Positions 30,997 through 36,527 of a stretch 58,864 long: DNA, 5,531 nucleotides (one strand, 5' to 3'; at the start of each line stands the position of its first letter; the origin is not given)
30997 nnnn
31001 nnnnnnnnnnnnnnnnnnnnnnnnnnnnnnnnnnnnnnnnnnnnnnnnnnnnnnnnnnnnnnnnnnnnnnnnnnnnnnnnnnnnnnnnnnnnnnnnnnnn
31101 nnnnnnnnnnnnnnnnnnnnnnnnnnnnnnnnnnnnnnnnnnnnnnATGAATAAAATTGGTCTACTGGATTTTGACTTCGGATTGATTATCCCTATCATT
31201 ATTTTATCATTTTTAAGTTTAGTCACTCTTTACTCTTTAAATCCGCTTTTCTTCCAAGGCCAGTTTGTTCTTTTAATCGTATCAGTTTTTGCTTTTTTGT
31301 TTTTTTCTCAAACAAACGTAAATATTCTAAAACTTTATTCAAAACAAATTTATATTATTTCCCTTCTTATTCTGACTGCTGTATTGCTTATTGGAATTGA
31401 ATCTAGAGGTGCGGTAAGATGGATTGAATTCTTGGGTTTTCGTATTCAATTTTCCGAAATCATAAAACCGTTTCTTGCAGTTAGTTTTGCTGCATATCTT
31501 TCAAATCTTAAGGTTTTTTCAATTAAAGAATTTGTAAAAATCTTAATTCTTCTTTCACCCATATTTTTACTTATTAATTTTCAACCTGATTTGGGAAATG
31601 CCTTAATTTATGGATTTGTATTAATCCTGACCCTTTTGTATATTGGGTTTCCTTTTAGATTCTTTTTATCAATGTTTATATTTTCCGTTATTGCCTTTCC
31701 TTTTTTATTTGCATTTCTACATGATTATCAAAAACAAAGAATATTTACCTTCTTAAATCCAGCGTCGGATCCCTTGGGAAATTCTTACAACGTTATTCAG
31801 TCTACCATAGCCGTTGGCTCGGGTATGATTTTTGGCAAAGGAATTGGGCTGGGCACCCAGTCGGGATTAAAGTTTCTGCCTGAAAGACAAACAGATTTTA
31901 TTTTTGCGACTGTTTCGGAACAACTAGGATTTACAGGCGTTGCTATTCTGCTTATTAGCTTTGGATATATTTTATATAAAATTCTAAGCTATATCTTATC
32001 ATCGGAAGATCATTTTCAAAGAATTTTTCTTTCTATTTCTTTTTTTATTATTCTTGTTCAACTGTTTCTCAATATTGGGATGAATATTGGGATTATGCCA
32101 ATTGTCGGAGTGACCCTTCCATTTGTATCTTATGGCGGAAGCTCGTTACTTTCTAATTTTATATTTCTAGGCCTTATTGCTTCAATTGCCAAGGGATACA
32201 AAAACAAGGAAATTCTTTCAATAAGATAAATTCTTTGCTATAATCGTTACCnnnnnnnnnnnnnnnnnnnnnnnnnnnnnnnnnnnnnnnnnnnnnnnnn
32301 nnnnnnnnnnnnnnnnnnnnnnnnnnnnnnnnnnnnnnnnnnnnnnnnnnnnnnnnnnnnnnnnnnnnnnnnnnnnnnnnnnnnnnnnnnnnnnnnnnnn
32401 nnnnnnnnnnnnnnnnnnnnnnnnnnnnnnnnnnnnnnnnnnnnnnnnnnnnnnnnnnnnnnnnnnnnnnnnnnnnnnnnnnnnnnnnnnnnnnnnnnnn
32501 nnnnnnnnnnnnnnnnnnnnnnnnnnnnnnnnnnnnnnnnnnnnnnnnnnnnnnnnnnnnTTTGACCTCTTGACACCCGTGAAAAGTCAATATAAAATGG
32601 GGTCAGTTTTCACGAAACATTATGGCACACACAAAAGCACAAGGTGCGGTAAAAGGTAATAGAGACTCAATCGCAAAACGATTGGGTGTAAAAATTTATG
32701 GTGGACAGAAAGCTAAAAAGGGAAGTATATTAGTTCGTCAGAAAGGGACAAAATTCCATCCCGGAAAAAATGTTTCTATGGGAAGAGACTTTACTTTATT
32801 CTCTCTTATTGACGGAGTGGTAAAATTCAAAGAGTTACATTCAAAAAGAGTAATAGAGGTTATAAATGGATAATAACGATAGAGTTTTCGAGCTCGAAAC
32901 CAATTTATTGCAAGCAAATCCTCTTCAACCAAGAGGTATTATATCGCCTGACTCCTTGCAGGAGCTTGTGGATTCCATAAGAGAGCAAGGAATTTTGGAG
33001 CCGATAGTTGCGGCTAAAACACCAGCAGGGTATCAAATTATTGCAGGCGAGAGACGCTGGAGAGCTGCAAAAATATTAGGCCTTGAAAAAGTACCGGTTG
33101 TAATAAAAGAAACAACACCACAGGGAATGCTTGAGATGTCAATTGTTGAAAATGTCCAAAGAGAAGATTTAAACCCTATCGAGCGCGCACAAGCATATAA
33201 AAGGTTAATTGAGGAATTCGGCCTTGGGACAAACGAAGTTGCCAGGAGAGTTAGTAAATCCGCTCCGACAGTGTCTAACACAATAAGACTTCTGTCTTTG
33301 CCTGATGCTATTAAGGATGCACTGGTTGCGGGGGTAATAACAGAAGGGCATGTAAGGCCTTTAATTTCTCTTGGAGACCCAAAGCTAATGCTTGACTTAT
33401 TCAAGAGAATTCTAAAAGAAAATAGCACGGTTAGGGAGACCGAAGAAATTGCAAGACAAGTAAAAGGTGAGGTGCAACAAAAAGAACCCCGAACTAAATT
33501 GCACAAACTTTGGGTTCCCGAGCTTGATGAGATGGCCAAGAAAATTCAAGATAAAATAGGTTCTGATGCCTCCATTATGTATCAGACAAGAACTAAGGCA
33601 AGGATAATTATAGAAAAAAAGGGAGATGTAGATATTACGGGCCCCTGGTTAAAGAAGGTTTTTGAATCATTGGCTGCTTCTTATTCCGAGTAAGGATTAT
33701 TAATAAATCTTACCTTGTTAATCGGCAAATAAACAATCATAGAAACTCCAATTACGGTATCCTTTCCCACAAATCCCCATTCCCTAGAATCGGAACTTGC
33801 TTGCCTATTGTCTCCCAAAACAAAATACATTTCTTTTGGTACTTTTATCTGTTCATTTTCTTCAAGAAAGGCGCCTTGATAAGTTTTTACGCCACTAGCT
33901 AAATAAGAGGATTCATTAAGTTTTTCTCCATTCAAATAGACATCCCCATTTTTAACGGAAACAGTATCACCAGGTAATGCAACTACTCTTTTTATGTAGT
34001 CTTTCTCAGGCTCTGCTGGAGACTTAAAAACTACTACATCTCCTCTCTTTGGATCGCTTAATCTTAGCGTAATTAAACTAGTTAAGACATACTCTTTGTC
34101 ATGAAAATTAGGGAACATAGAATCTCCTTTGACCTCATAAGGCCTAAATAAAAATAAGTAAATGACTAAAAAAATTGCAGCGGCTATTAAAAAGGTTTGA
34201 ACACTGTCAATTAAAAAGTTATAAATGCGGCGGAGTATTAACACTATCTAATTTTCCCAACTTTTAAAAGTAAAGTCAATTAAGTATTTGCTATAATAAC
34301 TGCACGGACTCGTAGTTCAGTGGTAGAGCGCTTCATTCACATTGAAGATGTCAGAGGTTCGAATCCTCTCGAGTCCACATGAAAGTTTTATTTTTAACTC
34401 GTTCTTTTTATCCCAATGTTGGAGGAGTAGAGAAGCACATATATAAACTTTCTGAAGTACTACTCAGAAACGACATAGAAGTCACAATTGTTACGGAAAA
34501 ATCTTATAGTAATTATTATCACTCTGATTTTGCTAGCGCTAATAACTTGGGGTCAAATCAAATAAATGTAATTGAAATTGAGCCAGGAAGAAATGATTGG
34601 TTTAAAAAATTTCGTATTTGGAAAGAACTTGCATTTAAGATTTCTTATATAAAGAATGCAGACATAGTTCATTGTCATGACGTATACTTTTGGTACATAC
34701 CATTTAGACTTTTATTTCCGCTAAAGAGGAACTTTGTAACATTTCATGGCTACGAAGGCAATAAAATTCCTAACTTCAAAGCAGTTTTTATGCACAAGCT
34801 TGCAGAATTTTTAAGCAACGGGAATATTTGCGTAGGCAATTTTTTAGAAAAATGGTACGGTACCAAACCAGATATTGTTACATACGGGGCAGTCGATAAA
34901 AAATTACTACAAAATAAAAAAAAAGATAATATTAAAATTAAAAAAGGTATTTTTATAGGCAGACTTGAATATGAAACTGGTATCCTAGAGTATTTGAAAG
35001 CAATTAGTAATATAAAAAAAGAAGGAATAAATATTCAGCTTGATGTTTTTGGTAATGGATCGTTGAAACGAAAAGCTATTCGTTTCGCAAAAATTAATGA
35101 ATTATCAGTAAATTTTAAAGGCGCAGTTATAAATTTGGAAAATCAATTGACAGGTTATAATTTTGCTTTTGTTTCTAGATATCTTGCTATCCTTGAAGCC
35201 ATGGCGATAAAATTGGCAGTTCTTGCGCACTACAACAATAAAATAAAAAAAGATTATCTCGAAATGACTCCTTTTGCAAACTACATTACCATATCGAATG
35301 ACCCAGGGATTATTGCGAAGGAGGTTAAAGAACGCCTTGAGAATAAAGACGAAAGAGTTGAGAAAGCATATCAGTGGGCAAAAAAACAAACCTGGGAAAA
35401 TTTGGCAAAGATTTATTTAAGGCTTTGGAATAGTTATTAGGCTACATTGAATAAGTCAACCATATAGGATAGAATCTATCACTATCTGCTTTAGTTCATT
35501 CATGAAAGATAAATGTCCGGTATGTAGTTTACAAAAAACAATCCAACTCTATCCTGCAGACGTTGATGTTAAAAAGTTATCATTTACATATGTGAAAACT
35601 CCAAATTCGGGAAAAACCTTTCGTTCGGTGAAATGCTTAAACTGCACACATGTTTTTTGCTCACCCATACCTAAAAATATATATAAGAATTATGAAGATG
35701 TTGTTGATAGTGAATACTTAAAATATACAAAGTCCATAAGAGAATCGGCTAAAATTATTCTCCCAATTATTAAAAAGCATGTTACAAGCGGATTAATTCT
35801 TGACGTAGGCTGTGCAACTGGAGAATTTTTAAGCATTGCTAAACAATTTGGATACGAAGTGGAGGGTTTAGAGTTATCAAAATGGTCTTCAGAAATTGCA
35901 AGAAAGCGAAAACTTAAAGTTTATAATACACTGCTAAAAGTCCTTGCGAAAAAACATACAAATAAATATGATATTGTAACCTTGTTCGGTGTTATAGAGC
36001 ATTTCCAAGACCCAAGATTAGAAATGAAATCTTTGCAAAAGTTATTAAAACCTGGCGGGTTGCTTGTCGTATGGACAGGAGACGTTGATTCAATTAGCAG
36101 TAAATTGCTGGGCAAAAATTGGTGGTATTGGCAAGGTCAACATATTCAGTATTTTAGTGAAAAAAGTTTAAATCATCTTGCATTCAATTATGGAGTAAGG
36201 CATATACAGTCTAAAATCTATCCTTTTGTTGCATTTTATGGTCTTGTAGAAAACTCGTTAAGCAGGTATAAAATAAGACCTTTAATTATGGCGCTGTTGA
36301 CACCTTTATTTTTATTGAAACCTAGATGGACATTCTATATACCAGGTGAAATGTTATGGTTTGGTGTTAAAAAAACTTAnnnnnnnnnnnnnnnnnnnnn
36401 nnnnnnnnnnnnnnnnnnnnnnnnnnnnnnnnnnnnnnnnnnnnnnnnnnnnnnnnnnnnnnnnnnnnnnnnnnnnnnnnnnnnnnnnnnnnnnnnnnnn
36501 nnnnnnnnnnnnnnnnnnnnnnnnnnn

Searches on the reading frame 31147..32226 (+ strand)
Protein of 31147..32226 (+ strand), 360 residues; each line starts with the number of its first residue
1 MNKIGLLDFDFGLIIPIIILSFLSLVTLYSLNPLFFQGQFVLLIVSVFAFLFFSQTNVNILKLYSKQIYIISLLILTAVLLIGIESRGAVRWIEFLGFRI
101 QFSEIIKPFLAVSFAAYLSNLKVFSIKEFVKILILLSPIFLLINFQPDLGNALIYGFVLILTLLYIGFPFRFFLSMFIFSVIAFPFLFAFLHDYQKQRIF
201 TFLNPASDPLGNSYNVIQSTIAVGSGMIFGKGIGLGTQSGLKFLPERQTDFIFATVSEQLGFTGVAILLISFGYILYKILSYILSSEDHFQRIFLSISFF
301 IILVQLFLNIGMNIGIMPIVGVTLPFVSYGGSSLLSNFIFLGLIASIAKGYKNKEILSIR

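Call 27: search_protein_families(library=pfam, proteins=[window:31147-32226:+], max_evalue=0.001)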
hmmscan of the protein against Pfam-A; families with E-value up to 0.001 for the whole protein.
window:31147-32226:+ (360 aa): 1 family
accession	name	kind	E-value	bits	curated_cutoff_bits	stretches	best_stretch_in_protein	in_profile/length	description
PF01098.24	FTSW_RODA_SPOVE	-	8.3e-83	278.7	26.4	1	11-349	14-352/356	Cell cycle protein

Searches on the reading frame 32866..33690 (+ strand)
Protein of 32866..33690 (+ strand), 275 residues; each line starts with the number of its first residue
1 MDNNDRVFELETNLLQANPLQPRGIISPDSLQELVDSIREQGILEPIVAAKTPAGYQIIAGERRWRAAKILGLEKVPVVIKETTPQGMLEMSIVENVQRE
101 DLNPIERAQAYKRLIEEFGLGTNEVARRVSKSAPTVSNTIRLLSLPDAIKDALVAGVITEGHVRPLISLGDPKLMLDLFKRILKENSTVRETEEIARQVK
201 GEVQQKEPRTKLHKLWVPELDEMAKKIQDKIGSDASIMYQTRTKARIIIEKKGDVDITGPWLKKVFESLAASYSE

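Call 27: search_protein_families(library=pfam, proteins=[window:32866-33690:+], max_evalue=0.001)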
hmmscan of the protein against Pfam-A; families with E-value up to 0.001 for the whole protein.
window:32866-33690:+ (275 aa): 2 families
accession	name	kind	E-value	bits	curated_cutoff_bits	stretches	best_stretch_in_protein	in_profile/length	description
PF17762.8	HTH_ParB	-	1.4e-32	112.3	22.6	1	100-200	1-101/102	ParB HTH domain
PF02195.25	ParB_N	-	7.4e-30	103.3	26.3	1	7-98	3-95/95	ParB N-terminal domain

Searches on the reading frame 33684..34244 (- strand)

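Call 27: search_protein_families(library=pfam, proteins=[window:33684-34244:-], max_evalue=0.001)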
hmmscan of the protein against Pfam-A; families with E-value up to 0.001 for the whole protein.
window:33684-34244:- (187 aa): 2 families
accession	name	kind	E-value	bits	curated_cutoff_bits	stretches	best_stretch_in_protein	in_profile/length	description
PF10502.14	Peptidase_S26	-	2.9e-49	167.7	22.9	1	12-172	2-167/168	Signal peptidase, peptidase S26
PF00717.28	Peptidase_S24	-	0.00091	19.4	23.3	0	37-98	39-92/116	Peptidase S24-like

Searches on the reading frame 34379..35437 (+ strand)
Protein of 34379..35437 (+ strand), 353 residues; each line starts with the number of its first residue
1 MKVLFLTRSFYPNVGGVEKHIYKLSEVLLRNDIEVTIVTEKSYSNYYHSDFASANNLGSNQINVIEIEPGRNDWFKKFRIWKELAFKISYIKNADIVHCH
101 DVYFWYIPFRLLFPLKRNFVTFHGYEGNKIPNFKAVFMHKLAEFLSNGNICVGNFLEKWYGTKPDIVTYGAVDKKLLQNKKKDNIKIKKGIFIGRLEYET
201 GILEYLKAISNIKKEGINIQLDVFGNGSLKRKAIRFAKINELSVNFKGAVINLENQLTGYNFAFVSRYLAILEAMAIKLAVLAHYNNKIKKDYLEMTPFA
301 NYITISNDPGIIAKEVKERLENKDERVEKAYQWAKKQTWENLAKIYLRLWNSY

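Call 27: search_protein_families(library=pfam, proteins=[window:34379-35437:+], max_evalue=0.001)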
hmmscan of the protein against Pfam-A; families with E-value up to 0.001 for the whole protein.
window:34379-35437:+ (353 aa): 3 families
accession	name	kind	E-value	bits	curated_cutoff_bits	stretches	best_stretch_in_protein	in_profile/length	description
PF13439.12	Glyco_transf_4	-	3.6e-10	40.6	28.5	1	14-155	1-143/170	Glycosyltransferase Family 4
PF13692.12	Glyco_trans_1_4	-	1.7e-08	35.3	27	1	191-289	5-111/142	Glycosyl transferases group 1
PF00534.26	Glycos_transf_1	-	7.2e-08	32.6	26.4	1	185-332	13-167/172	Glycosyl transferases group 1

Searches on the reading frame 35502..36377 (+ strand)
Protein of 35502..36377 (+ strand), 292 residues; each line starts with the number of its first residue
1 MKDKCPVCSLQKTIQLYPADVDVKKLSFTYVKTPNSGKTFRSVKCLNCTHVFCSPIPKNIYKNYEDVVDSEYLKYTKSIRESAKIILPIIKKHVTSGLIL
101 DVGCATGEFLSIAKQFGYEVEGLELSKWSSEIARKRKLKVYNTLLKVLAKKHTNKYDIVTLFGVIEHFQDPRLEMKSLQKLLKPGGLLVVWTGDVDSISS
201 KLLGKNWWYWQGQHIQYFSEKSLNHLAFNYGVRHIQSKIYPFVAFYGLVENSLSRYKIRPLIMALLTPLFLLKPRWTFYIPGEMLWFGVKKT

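Call 3: search_protein_families(library=pfam, proteins=[window:35502-36377:+], max_evalue=0.01)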
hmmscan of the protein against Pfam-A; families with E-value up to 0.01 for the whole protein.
window:35502-36377:+ (292 aa): 9 families
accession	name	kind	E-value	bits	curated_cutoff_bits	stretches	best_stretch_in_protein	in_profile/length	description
PF13489.12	Methyltransf_23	-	1.4e-29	103.4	27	1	81-233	8-160/164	Methyltransferase domain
PF08241.18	Methyltransf_11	-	2e-12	48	21.2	1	100-190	1-95/95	Methyltransferase domain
PF08242.18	Methyltransf_12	-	4.7e-12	46.9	30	1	100-188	1-98/98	Methyltransferase domain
PF13649.12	Methyltransf_25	-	1.8e-10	41.8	27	1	99-186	1-97/97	Methyltransferase domain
PF13847.12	Methyltransf_31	-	2.5e-09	37.4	27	1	99-194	7-113/145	Methyltransferase domain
PF02353.26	CMAS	-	2.1e-05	24.4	27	1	84-192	50-166/273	Mycolic acid cyclopropane synthetase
PF07021.18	MetW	-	0.0021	18.1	21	1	90-176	7-96/193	Methionine biosynthesis protein MetW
PF08003.17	Methyltransf_9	-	0.0024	17.3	23.8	1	95-203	115-230/315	Protein of unknown function (DUF1698)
PF05219.18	DREV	-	0.0046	16.6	26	1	97-190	96-186/265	DREV methyltransferase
